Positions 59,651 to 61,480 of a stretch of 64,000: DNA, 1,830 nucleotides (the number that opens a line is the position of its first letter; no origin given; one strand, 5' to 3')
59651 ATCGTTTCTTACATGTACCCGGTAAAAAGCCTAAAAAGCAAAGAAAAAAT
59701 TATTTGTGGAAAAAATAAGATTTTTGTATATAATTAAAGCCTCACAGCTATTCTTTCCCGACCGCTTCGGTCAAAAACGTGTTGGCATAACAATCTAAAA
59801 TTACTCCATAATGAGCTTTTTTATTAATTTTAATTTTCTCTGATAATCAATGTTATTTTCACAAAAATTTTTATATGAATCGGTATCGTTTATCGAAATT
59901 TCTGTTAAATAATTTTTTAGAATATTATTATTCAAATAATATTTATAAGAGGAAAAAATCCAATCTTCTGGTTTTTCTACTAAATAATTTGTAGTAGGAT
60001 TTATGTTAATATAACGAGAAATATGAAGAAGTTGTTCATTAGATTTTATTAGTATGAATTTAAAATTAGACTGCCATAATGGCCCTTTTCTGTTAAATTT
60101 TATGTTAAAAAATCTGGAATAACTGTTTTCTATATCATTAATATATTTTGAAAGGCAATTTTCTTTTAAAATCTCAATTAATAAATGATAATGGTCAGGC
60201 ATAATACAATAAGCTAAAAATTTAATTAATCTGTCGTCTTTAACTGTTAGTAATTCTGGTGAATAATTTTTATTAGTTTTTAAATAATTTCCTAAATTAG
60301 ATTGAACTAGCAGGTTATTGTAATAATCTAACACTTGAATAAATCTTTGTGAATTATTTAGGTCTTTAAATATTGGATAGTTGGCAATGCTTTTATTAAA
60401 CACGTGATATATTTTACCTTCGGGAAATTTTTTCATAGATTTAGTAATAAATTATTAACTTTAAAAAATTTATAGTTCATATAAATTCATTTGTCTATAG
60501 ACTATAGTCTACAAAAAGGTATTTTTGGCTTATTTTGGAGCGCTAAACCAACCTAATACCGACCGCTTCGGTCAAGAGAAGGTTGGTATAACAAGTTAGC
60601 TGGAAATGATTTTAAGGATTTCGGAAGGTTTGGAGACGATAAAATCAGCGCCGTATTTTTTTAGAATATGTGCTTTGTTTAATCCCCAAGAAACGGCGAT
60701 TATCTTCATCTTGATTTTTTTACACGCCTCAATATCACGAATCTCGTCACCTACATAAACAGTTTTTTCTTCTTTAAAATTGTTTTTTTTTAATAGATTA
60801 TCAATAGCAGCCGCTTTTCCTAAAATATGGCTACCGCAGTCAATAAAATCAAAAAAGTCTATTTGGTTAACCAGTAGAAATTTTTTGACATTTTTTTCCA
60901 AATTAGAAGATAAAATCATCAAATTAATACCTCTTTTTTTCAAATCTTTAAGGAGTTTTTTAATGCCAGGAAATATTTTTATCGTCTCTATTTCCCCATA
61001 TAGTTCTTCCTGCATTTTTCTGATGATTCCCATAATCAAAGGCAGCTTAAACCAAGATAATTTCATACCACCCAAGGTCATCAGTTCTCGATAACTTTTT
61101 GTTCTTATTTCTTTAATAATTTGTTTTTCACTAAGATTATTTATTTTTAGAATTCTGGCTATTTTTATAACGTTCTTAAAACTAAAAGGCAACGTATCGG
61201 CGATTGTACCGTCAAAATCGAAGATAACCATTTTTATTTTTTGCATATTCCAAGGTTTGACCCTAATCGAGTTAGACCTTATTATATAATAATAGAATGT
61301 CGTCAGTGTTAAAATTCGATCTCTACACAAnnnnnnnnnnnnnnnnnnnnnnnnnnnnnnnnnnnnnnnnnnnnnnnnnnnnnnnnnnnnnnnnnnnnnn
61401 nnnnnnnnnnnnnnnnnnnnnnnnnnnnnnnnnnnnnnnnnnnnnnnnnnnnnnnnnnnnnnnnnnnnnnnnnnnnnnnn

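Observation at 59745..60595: Y1 HUH transposase (RAYT/IS200-like) bracketed by two copies of a hairpin element, with a dispersed solo copy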

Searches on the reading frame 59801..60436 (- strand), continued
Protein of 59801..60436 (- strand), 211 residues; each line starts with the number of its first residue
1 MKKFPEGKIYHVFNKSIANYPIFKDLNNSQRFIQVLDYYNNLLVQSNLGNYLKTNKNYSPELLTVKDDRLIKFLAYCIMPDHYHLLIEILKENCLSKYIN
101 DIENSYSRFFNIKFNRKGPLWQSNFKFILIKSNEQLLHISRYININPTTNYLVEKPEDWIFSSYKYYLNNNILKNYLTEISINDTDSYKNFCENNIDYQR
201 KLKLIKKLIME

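Call 32: find_encoding_contigs(protein=P0095, flank=10000, max_places=2)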
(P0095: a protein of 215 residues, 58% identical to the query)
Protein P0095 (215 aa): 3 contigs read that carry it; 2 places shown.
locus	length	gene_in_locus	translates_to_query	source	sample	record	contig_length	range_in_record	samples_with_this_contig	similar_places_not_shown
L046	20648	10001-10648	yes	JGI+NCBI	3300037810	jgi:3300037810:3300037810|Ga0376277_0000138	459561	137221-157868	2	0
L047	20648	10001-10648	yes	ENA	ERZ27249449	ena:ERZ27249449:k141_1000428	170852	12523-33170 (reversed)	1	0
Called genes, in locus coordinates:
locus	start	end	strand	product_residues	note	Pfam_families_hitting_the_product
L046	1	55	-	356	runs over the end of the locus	-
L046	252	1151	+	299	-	-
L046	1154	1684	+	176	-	-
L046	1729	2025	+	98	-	-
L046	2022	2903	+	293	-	-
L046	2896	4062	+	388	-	PF00404:Dockerin_1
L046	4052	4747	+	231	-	-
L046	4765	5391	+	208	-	PF00963:Cohesin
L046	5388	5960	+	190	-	PF16656:Pur_ac_phosph_N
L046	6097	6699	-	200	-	PF02163:Peptidase_M50 (weak)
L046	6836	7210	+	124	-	PF00830:Ribosomal_L28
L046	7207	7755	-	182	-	PF01327:Pep_deformylase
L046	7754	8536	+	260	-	PF00535:Glycos_transf_2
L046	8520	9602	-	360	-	PF01926:MMR_HSR1, PF02421:FeoB_N, PF06071:YchF-GTPase_C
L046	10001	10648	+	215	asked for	PF01797:Y1_Tnp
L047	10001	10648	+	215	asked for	PF01797:Y1_Tnp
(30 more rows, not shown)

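Call 33: find_encoding_contigs(protein=P0098, flank=10000, max_places=2)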
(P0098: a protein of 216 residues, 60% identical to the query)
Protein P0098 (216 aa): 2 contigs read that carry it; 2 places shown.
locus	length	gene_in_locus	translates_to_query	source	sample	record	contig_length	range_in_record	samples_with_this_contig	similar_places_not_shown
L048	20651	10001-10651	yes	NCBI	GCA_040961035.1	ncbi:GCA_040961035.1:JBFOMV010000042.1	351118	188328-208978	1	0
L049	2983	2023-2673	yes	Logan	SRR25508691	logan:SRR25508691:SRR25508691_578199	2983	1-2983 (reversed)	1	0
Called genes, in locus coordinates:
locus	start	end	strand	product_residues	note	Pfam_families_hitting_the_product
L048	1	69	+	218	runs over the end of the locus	PF02517:Rce1-like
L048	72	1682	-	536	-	PF02366:PMT (weak), PF13231:PMT_2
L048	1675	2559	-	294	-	PF00535:Glycos_transf_2, PF10111:Glyco_tranf_2_2, PF13641:Glyco_tranf_2_3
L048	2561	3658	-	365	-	PF00534:Glycos_transf_1, PF13692:Glyco_trans_1_4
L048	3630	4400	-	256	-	PF00535:Glycos_transf_2, PF10111:Glyco_tranf_2_2 (faint)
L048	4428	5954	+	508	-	PF13231:PMT_2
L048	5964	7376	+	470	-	PF02366:PMT, PF13231:PMT_2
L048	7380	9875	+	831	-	PF26314:MptA_B_family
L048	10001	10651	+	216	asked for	PF01797:Y1_Tnp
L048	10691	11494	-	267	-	PF00535:Glycos_transf_2, PF13641:Glyco_tranf_2_3 (weak)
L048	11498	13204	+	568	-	-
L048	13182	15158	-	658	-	PF13231:PMT_2 (weak)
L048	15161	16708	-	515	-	-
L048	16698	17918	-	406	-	-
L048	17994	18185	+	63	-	-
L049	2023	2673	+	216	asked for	PF01797:Y1_Tnp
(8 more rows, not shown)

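Call 34: find_encoding_contigs(protein=P0114, flank=10000, max_places=2)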
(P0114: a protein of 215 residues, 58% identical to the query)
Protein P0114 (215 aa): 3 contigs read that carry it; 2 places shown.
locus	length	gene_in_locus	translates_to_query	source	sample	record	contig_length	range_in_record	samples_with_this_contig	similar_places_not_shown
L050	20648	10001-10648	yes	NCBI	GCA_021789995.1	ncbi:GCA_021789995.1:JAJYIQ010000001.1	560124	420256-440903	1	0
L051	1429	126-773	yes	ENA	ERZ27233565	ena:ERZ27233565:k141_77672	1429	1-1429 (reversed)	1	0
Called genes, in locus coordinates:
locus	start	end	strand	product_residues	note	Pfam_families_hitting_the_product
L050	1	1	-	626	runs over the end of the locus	PF09848:SLFN-g3_helicase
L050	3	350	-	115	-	PF03819:MazG (weak), PF12643:MazG-like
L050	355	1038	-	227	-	PF20582:UPF0758_N, PF04002:RadC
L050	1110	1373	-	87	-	PF18893:DUF5652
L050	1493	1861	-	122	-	-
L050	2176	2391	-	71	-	-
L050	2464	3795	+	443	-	-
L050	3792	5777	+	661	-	-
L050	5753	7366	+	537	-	-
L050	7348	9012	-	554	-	-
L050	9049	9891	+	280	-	PF00535:Glycos_transf_2, PF13641:Glyco_tranf_2_3 (weak)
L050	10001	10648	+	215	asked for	PF01797:Y1_Tnp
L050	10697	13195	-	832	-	PF26314:MptA_B_family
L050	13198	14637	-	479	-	PF02366:PMT, PF13231:PMT_2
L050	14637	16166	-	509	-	PF13231:PMT_2, PF14897:EpsG (weak)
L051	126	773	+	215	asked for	PF01797:Y1_Tnp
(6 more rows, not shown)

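Call 38: search_solved_structures(query=window:59801-60436:-, max_evalue=1, show_alignments=3)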
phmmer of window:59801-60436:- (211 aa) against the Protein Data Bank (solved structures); distinct sequences matched with E-value up to 1: 7.
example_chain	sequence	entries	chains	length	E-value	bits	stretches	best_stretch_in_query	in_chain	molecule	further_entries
4er8_A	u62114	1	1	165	3.2e-05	26.9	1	61-165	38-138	TnpArep for protein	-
2f4f_A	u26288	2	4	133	0.014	18.3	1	42-143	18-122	Transposase, putative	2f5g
2ec2_A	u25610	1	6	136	0.053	16.4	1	57-143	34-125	136aa long hypothetical transposase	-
2xm3_A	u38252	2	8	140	0.079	15.8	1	72-143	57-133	TRANSPOSASE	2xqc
2xma_A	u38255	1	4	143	0.083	15.8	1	72-143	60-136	TRANSPOSASE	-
2xo6_A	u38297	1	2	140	0.16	14.8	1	72-125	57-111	TRANSPOSASE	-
2fyx_A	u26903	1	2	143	0.31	13.9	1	71-125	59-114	transposase, putative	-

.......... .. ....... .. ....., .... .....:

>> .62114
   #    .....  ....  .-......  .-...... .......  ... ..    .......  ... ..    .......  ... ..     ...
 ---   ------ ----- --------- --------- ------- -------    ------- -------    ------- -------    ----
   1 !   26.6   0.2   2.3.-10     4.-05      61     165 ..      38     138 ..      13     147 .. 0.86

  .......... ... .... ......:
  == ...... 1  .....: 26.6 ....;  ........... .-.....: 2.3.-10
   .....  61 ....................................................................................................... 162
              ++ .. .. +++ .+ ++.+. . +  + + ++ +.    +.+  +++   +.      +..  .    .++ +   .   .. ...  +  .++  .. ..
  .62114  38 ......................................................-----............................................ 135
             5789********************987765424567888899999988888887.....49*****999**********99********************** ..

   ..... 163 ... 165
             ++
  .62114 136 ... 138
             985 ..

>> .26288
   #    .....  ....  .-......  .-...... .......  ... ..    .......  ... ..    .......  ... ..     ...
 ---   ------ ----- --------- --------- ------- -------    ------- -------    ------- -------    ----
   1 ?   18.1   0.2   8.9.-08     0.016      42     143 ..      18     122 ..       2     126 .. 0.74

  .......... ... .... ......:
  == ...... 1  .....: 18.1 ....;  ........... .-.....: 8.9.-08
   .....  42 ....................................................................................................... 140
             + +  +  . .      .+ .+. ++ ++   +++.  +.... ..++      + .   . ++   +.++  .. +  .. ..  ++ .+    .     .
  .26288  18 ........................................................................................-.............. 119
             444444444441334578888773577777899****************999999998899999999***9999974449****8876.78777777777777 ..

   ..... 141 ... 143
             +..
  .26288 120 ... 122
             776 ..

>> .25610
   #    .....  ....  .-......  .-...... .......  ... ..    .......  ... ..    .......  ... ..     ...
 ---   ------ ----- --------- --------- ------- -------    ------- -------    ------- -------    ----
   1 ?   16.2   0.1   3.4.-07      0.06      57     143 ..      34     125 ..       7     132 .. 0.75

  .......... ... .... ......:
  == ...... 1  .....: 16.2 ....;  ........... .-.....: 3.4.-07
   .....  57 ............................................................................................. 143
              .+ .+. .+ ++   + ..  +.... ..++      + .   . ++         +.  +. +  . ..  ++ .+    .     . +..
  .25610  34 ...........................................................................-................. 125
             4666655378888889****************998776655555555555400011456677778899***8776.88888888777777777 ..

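Call 65: predict_structure(alignment_id=A2)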
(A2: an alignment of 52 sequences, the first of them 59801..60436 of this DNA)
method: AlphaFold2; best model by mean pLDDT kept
length: 211 residues; sequences in the alignment: 52
mean_pLDDT: 93.5   pTM: 0.89
mean pLDDT of the five models: 93.5, 93.0, 92.0, 91.8, 91.6
residues with pLDDT >= 90: 175; 70-90: 35; 50-70: 1; < 50: 0
segments of 3 or more residues with pLDDT < 50: none
pLDDT, mean of each block of 10 residues (from residue 1): 90 95 95 98 92 95 91 98 98 95 96 93 94 96 94 94 96 94 95 84 84 74
secondary structure, 60 per line:
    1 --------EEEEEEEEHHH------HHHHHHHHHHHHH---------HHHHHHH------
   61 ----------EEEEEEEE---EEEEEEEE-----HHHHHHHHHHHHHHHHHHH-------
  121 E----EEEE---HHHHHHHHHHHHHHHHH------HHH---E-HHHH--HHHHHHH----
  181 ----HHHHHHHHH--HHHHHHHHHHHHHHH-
elements in order: E9-16 H26-38 H48-54 E71-78 E82-89 H95-113 E126-129 H133-149 H164-167 H170-176 H185-193 H196-210

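Call 67: fold_search(model_id=the predicted structure, library=pdb)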
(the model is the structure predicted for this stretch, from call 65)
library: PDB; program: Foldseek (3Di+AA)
matches with E <= 10: 699; with E <= 0.001: 24
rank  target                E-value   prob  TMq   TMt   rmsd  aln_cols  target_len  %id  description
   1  4er8_A                1.5e-07  1.00  0.55  0.69   5.4       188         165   16  Structure of the REP associates tyrosine transposase bound to a REP hairpin (released 2012-08-15)
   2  2xm3_C                5.1e-05  1.00  0.39  0.61   7.4       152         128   10  Deinococcus radiodurans ISDra2 Transposase Left end DNA complex (released 2010-10-13)
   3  2xma_A                5.8e-05  1.00  0.39  0.57   7.1       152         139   10  DEINOCOCCUS RADIODURANS ISDRA2 TRANSPOSASE RIGHT END DNA COMPLEX (released 2010-10-13)
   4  2xm3_A                6.9e-05  1.00  0.41  0.66   6.3       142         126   13  Deinococcus radiodurans ISDra2 Transposase Left end DNA complex (released 2010-10-13)
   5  2xma_B                7.3e-05  1.00  0.39  0.58   5.7       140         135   11  DEINOCOCCUS RADIODURANS ISDRA2 TRANSPOSASE RIGHT END DNA COMPLEX (released 2010-10-13)
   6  2xm3_D                8.2e-05  1.00  0.39  0.60   6.2       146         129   11  Deinococcus radiodurans ISDra2 Transposase Left end DNA complex (released 2010-10-13)
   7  2xm3_B                8.6e-05  1.00  0.39  0.60   6.7       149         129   11  Deinococcus radiodurans ISDra2 Transposase Left end DNA complex (released 2010-10-13)
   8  2xqc_D                9.7e-05  1.00  0.39  0.60   8.3       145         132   13  DEINOCOCCUS RADIODURANS ISDRA2 TRANSPOSASE COMPLEXED WITH LEFT END RECOGNITION AND CLEAVAGE SITE AND ZN (released 2010-10-13)
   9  2xo6_A                1.2e-04  1.00  0.39  0.58   5.8       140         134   11  DEINOCOCCUS RADIODURANS ISDRA2 TRANSPOSASE Y132F MUTANT COMPLEXED WITH LEFT END RECOGNITION AND CLEAVAGE SITE (released 2010-10-13)
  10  2xma_E                1.2e-04  1.00  0.39  0.56   7.3       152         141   10  DEINOCOCCUS RADIODURANS ISDRA2 TRANSPOSASE RIGHT END DNA COMPLEX (released 2010-10-13)
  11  2xo6_D                1.3e-04  1.00  0.38  0.60   5.8       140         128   11  DEINOCOCCUS RADIODURANS ISDRA2 TRANSPOSASE Y132F MUTANT COMPLEXED WITH LEFT END RECOGNITION AND CLEAVAGE SITE (released 2010-10-13)
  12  2vjv_A                1.6e-04  1.00  0.37  0.61  10.0       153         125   12  Crystal structure of the IS608 transposase in complex with left end 26-mer DNA hairpin and a 6-mer DNA representing th (released 2008-02-19)
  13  3wbz_D                2.6e-04  1.00  0.39  0.32  13.5       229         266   12  Crystal structure of C. albicans tRNA(His) guanylyltransferase (Thg1) with ATP (released 2013-12-18)
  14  2fyx_A                2.7e-04  1.00  0.37  0.56   6.7       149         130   14  Crystal structure of a putative transposase (dr_0177) from deinococcus radiodurans r1 at 1.90 A resolution (released 2006-02-21)
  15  5xox_A                2.7e-04  1.00  0.39  0.37  12.9       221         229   10  Crystal structure of tRNA(His) guanylyltranserase from Saccharomyces cerevisiae (released 2017-07-12)
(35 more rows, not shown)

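Call 86: search_protein_families(library=pfam, proteins=[window:59804-60436:-], max_evalue=10)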
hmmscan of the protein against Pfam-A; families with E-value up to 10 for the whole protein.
window:59804-60436:- (211 aa): 1 family
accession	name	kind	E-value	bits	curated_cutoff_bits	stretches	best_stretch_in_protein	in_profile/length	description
PF01797.21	Y1_Tnp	-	6.7e-12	46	23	1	64-144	34-119/121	Transposase IS200 like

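Call 87: search_protein_families(library=ncbifam, alignment_id=A2, max_evalue=0.001)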
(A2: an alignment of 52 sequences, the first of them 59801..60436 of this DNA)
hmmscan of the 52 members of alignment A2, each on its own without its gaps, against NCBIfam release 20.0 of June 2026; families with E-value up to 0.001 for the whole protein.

A. member 1, window:59801-60436:- (211 aa): 1 family
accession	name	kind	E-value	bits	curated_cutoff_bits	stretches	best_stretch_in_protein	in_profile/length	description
NF047646.1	REP_Tyr_transpos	equivalog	1.8e-18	66.8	80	1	62-162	38-146/146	REP-associated tyrosine transposase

B. families by the number of members that match (of 52 scanned): 2 families
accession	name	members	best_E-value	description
NF047646.1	REP_Tyr_transpos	52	1.1e-22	REP-associated tyrosine transposase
NF033573.1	transpos_IS200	4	0.00017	IS200/IS605 family transposase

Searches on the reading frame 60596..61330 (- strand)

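Call 6: search_protein_families(library=pfam, proteins=[window:60596-61330:-], max_evalue=0.01)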
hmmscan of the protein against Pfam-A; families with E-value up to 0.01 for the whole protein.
window:60596-61330:- (244 aa): 9 families
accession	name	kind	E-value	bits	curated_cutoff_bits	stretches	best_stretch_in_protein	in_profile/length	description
PF13419.12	HAD_2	-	3.4e-32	112.4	23.8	1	35-213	1-178/178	Haloacid dehalogenase-like hydrolase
PF00702.32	Hydrolase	-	2.9e-18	67.4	26.4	1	32-205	1-189/191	haloacid dehalogenase-like hydrolase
PF12710.13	HAD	-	5.8e-10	40.3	27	1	35-202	1-187/189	haloacid dehalogenase-like hydrolase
PF13242.12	Hydrolase_like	-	3.4e-05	24.1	22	1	174-232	8-69/75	HAD-hyrolase-like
PF06888.18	Put_Phosphatase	-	5.6e-05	23.1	27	1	34-148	2-103/234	Putative Phosphatase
PF08282.18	Hydrolase_3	-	0.00027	21.2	20.9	0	170-208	186-224/255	haloacid dehalogenase-like hydrolase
PF12689.13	Acid_PPase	-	0.00029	21.2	27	1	115-222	42-159/169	Acid Phosphatase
PF13344.12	Hydrolase_6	-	0.0023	18.4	27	0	118-198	14-92/101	Haloacid dehalogenase-like hydrolase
PF03767.20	Acid_phosphat_B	-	0.006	16.5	27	0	26-56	74-101/230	HAD superfamily, subfamily IIIB (Acid phosphatase)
